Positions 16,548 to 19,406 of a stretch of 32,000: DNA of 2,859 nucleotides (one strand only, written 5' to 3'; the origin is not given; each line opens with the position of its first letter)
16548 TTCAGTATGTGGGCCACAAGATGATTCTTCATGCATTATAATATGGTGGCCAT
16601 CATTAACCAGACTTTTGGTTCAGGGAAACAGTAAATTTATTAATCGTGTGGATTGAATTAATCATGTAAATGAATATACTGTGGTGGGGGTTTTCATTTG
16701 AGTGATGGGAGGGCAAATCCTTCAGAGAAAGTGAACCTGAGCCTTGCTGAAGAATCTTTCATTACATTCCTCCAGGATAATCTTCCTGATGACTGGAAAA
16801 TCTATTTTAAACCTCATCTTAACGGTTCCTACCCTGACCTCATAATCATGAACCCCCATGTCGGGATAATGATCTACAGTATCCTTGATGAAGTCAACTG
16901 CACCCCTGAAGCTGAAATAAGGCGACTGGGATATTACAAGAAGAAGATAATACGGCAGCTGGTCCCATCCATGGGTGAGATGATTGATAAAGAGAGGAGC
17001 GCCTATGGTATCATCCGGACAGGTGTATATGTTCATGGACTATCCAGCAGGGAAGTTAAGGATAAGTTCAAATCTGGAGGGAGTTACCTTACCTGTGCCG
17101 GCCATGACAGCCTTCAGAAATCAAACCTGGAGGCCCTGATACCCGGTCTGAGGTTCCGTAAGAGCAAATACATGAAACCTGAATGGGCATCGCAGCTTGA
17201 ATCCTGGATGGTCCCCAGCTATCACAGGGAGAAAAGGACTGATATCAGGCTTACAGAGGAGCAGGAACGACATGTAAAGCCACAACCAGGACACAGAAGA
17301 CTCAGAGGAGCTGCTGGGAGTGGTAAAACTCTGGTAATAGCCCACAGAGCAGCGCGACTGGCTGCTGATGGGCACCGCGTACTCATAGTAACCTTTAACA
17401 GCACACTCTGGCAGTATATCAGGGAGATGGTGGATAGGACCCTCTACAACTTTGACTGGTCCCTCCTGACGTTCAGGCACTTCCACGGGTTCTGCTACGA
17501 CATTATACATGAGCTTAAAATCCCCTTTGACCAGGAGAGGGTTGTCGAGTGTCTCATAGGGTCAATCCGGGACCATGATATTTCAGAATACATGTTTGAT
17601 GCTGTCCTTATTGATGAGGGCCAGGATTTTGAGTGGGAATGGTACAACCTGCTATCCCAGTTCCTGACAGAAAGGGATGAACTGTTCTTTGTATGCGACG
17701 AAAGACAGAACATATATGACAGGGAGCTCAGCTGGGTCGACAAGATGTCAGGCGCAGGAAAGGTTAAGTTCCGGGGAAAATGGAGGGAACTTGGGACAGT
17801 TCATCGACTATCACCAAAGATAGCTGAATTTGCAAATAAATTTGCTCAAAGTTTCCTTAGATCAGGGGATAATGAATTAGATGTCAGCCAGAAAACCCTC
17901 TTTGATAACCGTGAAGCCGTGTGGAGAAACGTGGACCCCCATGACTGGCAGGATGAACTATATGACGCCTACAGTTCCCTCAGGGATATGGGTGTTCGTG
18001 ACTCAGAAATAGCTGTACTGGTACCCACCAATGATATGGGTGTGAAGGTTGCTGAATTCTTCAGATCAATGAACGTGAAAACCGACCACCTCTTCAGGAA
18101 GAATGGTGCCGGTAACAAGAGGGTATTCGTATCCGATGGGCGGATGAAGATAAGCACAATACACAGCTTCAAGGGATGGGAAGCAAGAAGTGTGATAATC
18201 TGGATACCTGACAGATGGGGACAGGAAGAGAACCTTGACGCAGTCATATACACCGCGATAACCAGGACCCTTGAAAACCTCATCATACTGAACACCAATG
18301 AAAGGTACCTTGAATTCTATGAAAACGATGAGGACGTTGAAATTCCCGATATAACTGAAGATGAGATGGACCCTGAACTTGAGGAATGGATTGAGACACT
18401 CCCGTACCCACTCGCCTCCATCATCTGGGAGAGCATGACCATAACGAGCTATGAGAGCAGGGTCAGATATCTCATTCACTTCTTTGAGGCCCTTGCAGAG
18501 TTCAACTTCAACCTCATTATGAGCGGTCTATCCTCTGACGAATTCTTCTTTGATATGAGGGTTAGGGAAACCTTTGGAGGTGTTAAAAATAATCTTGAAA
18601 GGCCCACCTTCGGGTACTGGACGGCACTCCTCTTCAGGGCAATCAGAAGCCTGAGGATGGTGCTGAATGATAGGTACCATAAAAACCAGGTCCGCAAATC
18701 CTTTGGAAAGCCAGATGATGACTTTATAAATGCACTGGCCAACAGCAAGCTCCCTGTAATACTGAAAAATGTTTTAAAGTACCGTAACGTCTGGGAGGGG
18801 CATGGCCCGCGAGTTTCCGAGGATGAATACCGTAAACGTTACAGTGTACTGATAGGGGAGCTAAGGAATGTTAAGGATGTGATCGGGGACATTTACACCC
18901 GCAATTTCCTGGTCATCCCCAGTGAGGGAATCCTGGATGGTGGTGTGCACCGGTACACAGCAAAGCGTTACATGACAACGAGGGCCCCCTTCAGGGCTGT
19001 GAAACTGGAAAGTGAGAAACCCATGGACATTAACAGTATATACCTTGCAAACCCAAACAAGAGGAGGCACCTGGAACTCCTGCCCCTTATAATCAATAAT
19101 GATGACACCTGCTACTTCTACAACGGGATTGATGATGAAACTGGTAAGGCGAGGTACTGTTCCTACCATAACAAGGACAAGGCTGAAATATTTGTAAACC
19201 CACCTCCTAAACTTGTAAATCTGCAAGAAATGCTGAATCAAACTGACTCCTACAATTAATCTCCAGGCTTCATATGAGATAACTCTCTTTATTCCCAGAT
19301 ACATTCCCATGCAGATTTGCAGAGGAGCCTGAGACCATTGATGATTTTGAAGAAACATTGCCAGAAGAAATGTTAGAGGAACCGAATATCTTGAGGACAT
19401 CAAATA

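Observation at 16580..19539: AT-rich single-gene islet between polX and GGGP synthase: NERD-like / SF1 helicase / unknown-CTD protein as a candidate uncharacterised archaeal immunity gene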

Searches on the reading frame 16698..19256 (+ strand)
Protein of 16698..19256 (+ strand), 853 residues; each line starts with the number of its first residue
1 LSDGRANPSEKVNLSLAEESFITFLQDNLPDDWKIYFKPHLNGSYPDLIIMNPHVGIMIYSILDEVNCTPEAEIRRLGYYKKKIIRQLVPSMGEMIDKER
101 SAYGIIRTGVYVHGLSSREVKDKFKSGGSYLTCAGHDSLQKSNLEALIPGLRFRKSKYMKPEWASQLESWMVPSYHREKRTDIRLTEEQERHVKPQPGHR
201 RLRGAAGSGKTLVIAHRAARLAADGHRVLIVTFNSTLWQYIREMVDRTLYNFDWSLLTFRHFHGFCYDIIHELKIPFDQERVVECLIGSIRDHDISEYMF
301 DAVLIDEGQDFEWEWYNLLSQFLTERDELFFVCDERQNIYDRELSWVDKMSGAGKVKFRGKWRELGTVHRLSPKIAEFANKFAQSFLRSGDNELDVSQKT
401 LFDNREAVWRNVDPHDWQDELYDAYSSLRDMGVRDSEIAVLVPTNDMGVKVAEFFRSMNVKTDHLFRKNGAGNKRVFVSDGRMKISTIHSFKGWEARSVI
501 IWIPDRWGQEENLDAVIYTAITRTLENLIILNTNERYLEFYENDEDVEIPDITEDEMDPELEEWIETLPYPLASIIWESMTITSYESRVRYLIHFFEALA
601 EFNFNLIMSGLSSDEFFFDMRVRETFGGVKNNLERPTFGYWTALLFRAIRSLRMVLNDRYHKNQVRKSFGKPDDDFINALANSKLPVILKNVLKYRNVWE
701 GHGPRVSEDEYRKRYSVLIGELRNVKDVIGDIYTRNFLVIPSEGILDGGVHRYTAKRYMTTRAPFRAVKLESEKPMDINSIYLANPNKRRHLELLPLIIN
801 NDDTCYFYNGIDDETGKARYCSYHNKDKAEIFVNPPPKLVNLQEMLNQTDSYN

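Call 6: search_protein_families(library=pfam, proteins=[window:16698-19256:+], max_evalue=0.1)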
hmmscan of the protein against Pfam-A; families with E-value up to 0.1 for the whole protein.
window:16698-19256:+ (853 aa): 10 families
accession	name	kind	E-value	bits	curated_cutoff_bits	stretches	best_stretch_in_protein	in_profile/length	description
PF00580.27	UvrD-helicase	-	3e-16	60.3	23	2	185-272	1-92/271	UvrD/REP helicase N-terminal domain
PF13245.12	AAA_19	-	5.2e-11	43.3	25.1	1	202-340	16-131/134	AAA domain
PF13538.12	UvrD_C_2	-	3.3e-07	30.5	27.4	1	485-530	4-51/52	UvrD-like helicase C-terminal domain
PF04851.21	ResIII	-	0.00014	22.2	22.5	1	191-244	17-72/164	Type III restriction enzyme, res subunit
PF25199.1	nSTAND_NTPase5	-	0.00069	19.9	34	1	191-237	35-82/145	Novel STAND NTPase 5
PF09848.15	SLFN-g3_helicase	-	0.0032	17.3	24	1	203-371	7-161/354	Schlafen group 3, DNA/RNA helicase domain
PF13604.12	AAA_30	-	0.0062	16.7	27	1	200-338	21-128/191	AAA domain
PF13401.12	AAA_22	-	0.0081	16.9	27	1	203-324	11-109/130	AAA domain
PF13191.12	AAA_16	-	0.013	16.5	32.6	1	184-242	11-75/167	AAA ATPase domain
PF01443.25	Viral_helicase1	-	0.021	15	21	0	483-532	178-228/228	Viral superfamily 1 RNA helicase core domain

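Call 7: search_protein_families(library=padloc, proteins=[window:16698-19256:+], max_evalue=0.1)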
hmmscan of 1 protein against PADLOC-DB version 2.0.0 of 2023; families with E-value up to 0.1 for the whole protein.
window:16698-19256:+ (853 aa): 43 families (the best 25 are shown)
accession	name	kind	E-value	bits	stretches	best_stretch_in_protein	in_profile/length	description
PDLC01087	C3a187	-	6.7e-72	241.1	1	14-535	15-546/559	NERD+UvrD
PDLC03802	RTasHel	-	5.7e-14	49.9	2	299-447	192-326/675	DRT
PDLC00132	GajB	-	4e-13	46.9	2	298-387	213-303/625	UrvD helicase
PDLC03002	Helicase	-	1.1e-12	45.1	2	295-352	326-383/707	-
PDLC00104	GajB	-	8.7e-12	42.5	2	282-460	148-320/574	UrvD helicase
PDLC00122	GajB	-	4.8e-11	40.2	2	482-540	422-480/502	UrvD helicase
PDLC03813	RTasNERD-Hel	-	3.3e-10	37.7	1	178-344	203-344/519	DRT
PDLC00127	GajB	-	9.9e-10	35.5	1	299-445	201-347/594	UrvD helicase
PDLC00138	GajB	-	3e-09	34.1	2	182-265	2-87/581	UrvD helicase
PDLC00114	GajB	-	1.7e-08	31.5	2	184-271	7-97/635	UrvD helicase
PDLC00148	GajB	-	2.2e-08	31.5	2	298-384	148-243/369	UrvD helicase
PDLC02350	AbiO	-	8.4e-08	29.4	2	185-234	179-229/468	AbiO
PDLC00129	GajB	-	3.7e-07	27.1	1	300-344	227-271/594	UrvD helicase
PDLC00140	GajB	-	4.9e-07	27.3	2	297-345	140-188/365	UrvD helicase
PDLC00134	GajB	-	1.6e-06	25.5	1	297-444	210-357/431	UrvD helicase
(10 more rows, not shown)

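Call 8: search_protein_families(library=ncbifam, proteins=[window:16698-19256:+], max_evalue=0.1)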
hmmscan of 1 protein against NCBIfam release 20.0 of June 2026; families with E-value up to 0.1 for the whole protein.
window:16698-19256:+ (853 aa): 16 families
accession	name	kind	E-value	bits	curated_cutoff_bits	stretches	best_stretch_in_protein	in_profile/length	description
NF053713.1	helicas_STM2767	equivalog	7.1e-08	31.3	550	1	279-343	295-359/665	STM2767 family DEAD/DEAH box helicase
TIGR01073.1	pcrA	equivalog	2e-07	29.8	911.2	1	185-270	5-93/725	DNA helicase PcrA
NF008276.0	PRK11054.1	equivalog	7.9e-07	27.9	543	1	302-385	433-518/684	DNA helicase IV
NF008743.0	PRK11773.1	equivalog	2.5e-06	26.1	965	1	185-270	10-98/720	DNA helicase II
NF010485.0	PRK13909.1-2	equivalog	7.1e-06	24.5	650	1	303-458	335-494/909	RecB-like helicase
TIGR01075.1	uvrD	equivalog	2.9e-05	22.6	1144.45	1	185-270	5-93/715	DNA helicase II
TIGR01074.1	rep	equivalog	7.4e-05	21.2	951.45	1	186-272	3-93/668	DNA helicase Rep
TIGR00609.1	recB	equivalog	0.00045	18.4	696.05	1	300-341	372-415/1175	exodeoxyribonuclease V subunit beta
TIGR02785.1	addA_Gpos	equivalog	0.0052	14.6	707.65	0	186-247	3-67/1234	helicase-exonuclease AddAB subunit AddA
NF040671.1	PLuB_AAA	exception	0.0053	14.2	999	1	196-236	830-870/1256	PLuB system helicase-like protein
NF008172.0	PRK10919.1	equivalog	0.0062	14.8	1168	0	184-271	2-93/673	DNA helicase Rep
NF003426.0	PRK04914.1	equivalog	0.035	12.3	576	1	221-314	196-288/959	RNA polymerase-associated protein RapA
NF010487.0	PRK13909.1-4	equivalog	0.047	11.9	759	0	327-462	364-502/924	RecB-like helicase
NF006799.0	PRK09302.1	equivalog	0.067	11.7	408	1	204-245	280-321/515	circadian clock protein KaiC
NF053622.1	ATPseBagAMYCTU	equivalog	0.071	12.5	400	0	203-233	13-43/325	ATPase BagA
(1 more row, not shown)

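Call 11: search_solved_structures(query=window:16698-19256:+, max_evalue=0.01)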
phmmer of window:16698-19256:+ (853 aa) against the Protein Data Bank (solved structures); distinct sequences matched with E-value up to 0.01: 7.
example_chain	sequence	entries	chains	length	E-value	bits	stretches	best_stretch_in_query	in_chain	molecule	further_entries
1qhh_A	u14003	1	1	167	0.00011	23.5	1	184-270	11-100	PROTEIN (PCRA (SUBUNIT))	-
2pjr_A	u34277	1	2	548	0.00065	20.9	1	184-270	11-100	PROTEIN (HELICASE PCRA)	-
1pjr_A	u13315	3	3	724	0.0007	20.8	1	184-270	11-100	PCRA | ATP-DEPENDENT HELICASE PCRA | HELICASE PCRA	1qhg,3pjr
8iud_A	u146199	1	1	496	0.0033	18.6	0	483-543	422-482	Gabija protein GajB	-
8j4t_G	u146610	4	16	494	0.0033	18.6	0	483-543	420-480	Gabija protein GajB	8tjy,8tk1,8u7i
8sm3_B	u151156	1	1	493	0.0033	18.6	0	483-543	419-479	Gabija protein GajB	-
8jqb_E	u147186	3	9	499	0.005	18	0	483-543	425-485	Gabija protein GajB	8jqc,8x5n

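Call 12: find_homologous_proteins(query=window:16698-19256:+, max_evalue=0.001)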
Query window:16698-19256:+ (853 aa): 1971 proteins with E <= 0.001 among 8000 candidates; the best 120 are listed.
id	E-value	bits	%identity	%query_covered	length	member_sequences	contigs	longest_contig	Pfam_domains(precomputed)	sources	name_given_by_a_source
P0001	0.0e+0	1832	91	100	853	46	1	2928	PF13538.13,PF13245.13,PF00580.28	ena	-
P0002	0.0e+0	1294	64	99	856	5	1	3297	PF13538.13,PF13245.13,PF04851.22,PF00580.28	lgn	-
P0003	5.1e-287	973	50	96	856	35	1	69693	PF13538.13,PF13245.13,PF00580.28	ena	-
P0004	5.2e-259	880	47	96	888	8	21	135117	PF13538.13,PF13245.13,PF00580.28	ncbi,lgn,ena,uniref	ncbi:UvrD-helicase domain-containing protein [Methanobacterium sp. MZD130B]|uniref:UvrD-helicase dom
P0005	5.9e-258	876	47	96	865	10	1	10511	PF13538.13,PF01443.25,PF13245.13,PF00580.28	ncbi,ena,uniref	ncbi:MAG: UvrD-helicase domain-containing protein [Methanobacterium formicicum]|uniref:UvrD-helicase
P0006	3.4e-257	874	46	98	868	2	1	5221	PF13538.13,PF13245.13,PF00580.28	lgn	-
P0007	5.4e-254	863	46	98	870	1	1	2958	PF13538.13,PF13245.13,PF00580.28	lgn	-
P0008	1.7e-253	862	46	98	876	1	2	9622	PF13538.13,PF01443.25,PF13245.13,PF00580.28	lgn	-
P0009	1.8e-253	861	47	96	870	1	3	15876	PF13538.13,PF01443.25,PF13245.13,PF00580.28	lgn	-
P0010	3.2e-253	861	46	97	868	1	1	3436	PF13538.13,PF13245.13,PF00580.28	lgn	-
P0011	1.8e-252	858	48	95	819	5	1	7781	PF13538.13,PF13245.13,PF00580.28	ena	-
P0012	3.8e-251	854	48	95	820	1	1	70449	PF13538.13,PF13245.13,PF00580.28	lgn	-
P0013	8.3e-250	849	48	95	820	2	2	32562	PF13538.13,PF13245.13,PF00580.28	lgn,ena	-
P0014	2.4e-245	835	45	98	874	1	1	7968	PF13538.13,PF01443.25,PF13245.13,PF00580.28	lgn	-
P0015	1.2e-244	832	45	99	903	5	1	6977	PF13538.13,PF01443.25,PF13245.13,PF08378.18,PF04851.22,PF00580.28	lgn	-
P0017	2.4e-243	828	44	99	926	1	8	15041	PF13538.13,PF01443.25,PF13245.13,PF08378.18,PF00580.28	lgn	-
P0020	1.4e-235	802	47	93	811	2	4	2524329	PF13538.13,PF01443.25,PF13361.13,PF13245.13,PF00580.28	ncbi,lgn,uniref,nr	ncbi:UvrD-helicase domain-containing protein [Methanobacterium sp. MZ-A1]|uniref:UvrD-helicase domai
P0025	7.5e-229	780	43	98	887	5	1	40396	PF13538.13,PF13245.13,PF08378.18,PF00580.28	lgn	-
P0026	3.6e-222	758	42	97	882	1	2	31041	PF13538.13,PF13245.13,PF08378.18,PF00580.28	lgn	-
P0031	1.3e-168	581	47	64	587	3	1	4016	PF13538.13,PF13245.13,PF08378.18,PF04851.22,PF00580.28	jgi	-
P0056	4.8e-156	539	45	64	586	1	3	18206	PF13538.13,PF01443.25,PF13245.13,PF08378.18,PF09848.16,PF04851.22,PF00580.28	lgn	-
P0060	8.6e-155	535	46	62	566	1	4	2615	PF13538.13,PF01443.25,PF13245.13,PF08378.18,PF09848.16,PF04851.22,PF00580.28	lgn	-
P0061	5.2e-153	529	45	62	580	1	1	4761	PF13538.13,PF13245.13,PF08378.18,PF04851.22,PF00580.28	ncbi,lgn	ncbi:AAA domain protein [anaerobic digester metagenome]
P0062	1.1e-152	528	44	62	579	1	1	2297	PF13538.13,PF13245.13,PF08378.18,PF04851.22,PF00580.28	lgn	-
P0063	1.7e-152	527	44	62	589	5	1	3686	PF13538.13,PF13245.13,PF08378.18,PF00580.28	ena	-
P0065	2.1e-150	521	44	62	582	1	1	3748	PF13245.13,PF08378.18,PF04851.22,PF00580.28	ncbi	-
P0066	2.5e-150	520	45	62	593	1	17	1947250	PF13538.13,PF01443.25,PF13245.13,PF08378.18,PF00580.28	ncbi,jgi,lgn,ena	ncbi:MAG: UvrD-helicase domain-containing protein [Methanobacterium sp.]|jgi:hypothetical protein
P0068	1.7e-148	514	43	62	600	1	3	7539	PF13538.13,PF01443.25,PF13245.13,PF08378.18,PF00580.28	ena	-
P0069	3.8e-147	510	44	62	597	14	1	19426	PF13538.13,PF01443.25,PF13245.13,PF08378.18,PF04851.22,PF00580.28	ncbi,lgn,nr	ncbi:MAG: UvrD-helicase domain-containing protein [Halobacteriota archaeon]|nr:UvrD-helicase domain-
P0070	4.3e-147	510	43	62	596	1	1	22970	PF13538.13,PF01443.25,PF13245.13,PF08378.18,PF00580.28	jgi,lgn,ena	-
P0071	1.5e-146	508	42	62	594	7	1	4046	PF13538.13,PF13245.13,PF08378.18,PF04851.22,PF00580.28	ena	-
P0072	4.1e-146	506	43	62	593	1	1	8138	PF13538.13,PF13245.13,PF08378.18,PF00580.28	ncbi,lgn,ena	-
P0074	4.6e-145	503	43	62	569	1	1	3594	PF13538.13,PF13245.13,PF08378.18,PF00580.28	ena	-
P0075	5.1e-144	499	42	62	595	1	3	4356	PF13538.13,PF13245.13,PF08378.18,PF04851.22,PF00580.28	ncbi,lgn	-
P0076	5.9e-143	496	43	62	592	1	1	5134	PF13538.13,PF01443.25,PF13245.13,PF08378.18,PF00580.28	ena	-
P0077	1.2e-141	492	41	62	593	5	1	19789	PF13538.13,PF13245.13,PF08378.18,PF00580.28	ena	-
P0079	1.9e-138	481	42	62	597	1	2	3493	PF13538.13,PF01443.25,PF13245.13,PF08378.18,PF00580.28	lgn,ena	-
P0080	3.3e-138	480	40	62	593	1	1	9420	PF13538.13,PF13245.13,PF08378.18,PF04851.22,PF00580.28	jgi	-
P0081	4.9e-138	480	42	62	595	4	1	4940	PF13538.13,PF01443.25,PF13245.13,PF08378.18,PF00580.28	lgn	-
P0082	2.6e-137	477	42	62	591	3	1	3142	PF13538.13,PF13245.13,PF08378.18,PF00580.28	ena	-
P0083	1.2e-136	475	42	62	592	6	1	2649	PF13538.13,PF13245.13,PF08378.18,PF04851.22,PF00580.28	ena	-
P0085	7.5e-134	466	41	62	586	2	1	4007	PF13538.13,PF13361.13,PF13245.13,PF08378.18,PF00580.28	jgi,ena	-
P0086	7.9e-132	459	40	62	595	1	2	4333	PF13538.13,PF13245.13,PF08378.18,PF00580.28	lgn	-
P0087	1.1e-131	459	41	62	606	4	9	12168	PF13538.13,PF01443.25,PF13245.13,PF08378.18,PF00580.28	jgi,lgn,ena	jgi:hypothetical protein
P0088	2.3e-130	454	40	62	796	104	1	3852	PF18731.7,PF13245.13,PF08378.18,PF00580.28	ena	-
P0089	7.3e-130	453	40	62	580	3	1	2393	PF13538.13,PF13245.13,PF08378.18,PF00580.28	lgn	-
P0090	3.5e-129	450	40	62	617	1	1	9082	PF13538.13,PF13245.13,PF08378.18,PF00580.28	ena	-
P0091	3.8e-129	450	41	62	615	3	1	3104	PF13538.13,PF13245.13,PF08378.18,PF00580.28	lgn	-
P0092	8.3e-129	449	41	62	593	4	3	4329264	PF13245.13,PF08378.18,PF00580.28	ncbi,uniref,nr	ncbi:UvrD-helicase domain-containing protein [Dolichospermum sp. UHCC 0684]|uniref:UvrD-helicase dom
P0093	1.0e-128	449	41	62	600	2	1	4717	PF13538.13,PF13245.13,PF08378.18,PF00580.28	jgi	-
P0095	5.1e-128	446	42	62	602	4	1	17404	PF13245.13,PF08378.18,PF00580.28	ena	-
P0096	1.3e-126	442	40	62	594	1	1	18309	PF13538.13,PF01443.25,PF13245.13,PF08378.18,PF00580.28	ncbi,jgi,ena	-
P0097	1.4e-126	442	41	62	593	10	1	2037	PF13245.13,PF08378.18,PF00580.28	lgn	-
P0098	2.0e-125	438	40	62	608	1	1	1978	PF13538.13,PF13245.13,PF08378.18,PF00580.28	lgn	-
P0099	3.4e-124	434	40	61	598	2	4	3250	PF13538.13,PF01443.25,PF13245.13,PF08378.18,PF00580.28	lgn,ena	-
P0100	7.7e-124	433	40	62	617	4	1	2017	PF13538.13,PF13245.13,PF08378.18,PF00580.28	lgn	-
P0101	2.1e-123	431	39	62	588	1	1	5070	PF13538.13,PF01443.25,PF13245.13,PF08378.18,PF00580.28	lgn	-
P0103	8.7e-122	426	39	63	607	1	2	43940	PF13538.13,PF01443.25,PF13245.13,PF08378.18,PF00580.28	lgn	-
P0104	1.3e-121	425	40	62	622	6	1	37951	PF13538.13,PF13245.13,PF08378.18,PF00580.28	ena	-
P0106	5.1e-121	423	39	63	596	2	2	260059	PF13538.13,PF13245.13,PF08378.18,PF00580.28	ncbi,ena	-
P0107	2.4e-120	421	38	62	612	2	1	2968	PF13538.13,PF13245.13,PF08378.18,PF00580.28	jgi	-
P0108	3.0e-120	421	39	62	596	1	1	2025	PF01443.25,PF13245.13,PF08378.18,PF00580.28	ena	-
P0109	7.0e-120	420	40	63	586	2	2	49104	PF13538.13,PF13245.13,PF08378.18,PF00580.28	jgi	-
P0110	1.2e-119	419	37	62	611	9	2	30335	PF13538.13,PF13245.13,PF08378.18,PF00580.28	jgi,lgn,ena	-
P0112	1.9e-119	418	40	62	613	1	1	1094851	PF13538.13,PF01443.25,PF13245.13,PF08378.18,PF00580.28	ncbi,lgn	-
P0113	4.4e-119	417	39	62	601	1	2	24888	PF13538.13,PF01443.25,PF13604.13,PF13361.13,PF13245.13,PF08378.18,PF00580.28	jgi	jgi:hypothetical protein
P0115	2.7e-118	414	39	62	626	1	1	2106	PF13538.13,PF01443.25,PF13245.13,PF08378.18,PF00580.28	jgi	jgi:hypothetical protein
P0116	8.6e-118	413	40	60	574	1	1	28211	PF13538.13,PF01443.25,PF13245.13,PF08378.18,PF00580.28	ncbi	-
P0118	4.6e-117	410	38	62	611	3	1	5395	PF13245.13,PF08378.18,PF00580.28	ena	-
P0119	3.7e-116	407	38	62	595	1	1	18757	PF13538.13,PF13245.13,PF08378.18,PF00580.28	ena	-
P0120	4.8e-116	407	38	62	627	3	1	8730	PF13538.13,PF13245.13,PF08378.18,PF00580.28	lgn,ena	-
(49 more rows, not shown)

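Call 50: search_protein_families(library=pfam, proteins=[P0088], max_evalue=0.01)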
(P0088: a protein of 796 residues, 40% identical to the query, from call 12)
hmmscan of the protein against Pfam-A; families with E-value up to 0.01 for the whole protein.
P0088 (796 aa): 9 families
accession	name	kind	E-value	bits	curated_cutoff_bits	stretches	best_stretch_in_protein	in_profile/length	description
PF18731.6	HEPN_Swt1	-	4.2e-33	114.5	27.5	1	11-131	1-114/115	Swt1-like HEPN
PF00580.27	UvrD-helicase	-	4e-14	53.4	23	2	412-500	2-94/271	UvrD/REP helicase N-terminal domain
PF08378.17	NERD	-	2.7e-10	41.2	22.1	1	224-320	4-96/111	Nuclease-related domain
PF13245.12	AAA_19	-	8.8e-10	39.3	25.1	1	425-575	13-131/134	AAA domain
PF04851.21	ResIII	-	4.4e-05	23.9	22.5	1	417-542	17-133/164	Type III restriction enzyme, res subunit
PF13538.12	UvrD_C_2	-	0.00018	21.8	27.4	1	734-776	6-51/52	UvrD-like helicase C-terminal domain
PF13401.12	AAA_22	-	0.00019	22.2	27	1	429-559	11-109/130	AAA domain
PF01443.25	Viral_helicase1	-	0.00049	20.4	21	0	728-777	178-227/228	Viral superfamily 1 RNA helicase core domain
PF13604.12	AAA_30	-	0.0032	17.7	27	0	411-458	2-53/191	AAA domain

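Call 52: find_encoding_contigs(protein=P0003, flank=9000, max_places=2)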
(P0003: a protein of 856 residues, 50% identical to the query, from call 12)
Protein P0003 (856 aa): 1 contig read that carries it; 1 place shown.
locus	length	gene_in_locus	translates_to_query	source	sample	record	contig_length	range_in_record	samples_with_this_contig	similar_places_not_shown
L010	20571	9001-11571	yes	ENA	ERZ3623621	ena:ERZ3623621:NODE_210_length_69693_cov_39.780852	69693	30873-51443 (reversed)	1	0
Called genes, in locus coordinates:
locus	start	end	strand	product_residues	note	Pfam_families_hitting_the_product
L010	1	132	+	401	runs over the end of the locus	PF01637:ATPase_2, PF13191:AAA_16, PF13173:AAA_14 (faint), PF13401:AAA_22 (weak)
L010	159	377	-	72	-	-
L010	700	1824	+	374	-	PF03412:Peptidase_C39, PF13529:Peptidase_C39_2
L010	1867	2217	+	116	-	-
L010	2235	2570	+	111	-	-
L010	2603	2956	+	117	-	-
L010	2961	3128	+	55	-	-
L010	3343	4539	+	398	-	PF06772:LtrA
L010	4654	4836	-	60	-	-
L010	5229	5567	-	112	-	-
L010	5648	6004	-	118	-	-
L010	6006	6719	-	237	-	PF16264:SatD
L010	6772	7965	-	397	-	PF09382:RQC, PF00570:HRDC, PF02985:HEAT (faint), PF13646:HEAT_2, PF03130:HEAT_PBS (faint), PF13646:HEAT_2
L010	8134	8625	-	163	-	PF04343:DUF488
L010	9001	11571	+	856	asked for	PF00580:UvrD-helicase, PF13245:AAA_19, PF13538:UvrD_C_2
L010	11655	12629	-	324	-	PF08378:NERD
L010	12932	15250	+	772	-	-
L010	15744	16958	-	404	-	PF09382:RQC, PF00570:HRDC, PF02985:HEAT (faint), PF13513:HEAT_EZ (faint), PF13646:HEAT_2, PF03130:HEAT_PBS (faint), PF13646:HEAT_2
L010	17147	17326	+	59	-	-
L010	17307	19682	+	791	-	PF02463:SMC_N (weak), PF13476:AAA_23, PF13555:AAA_29, PF02463:SMC_N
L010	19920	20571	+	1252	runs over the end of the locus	PF20473:MmeI_Mtase, PF07669:Eco57I, PF22837:M_Eco57I_C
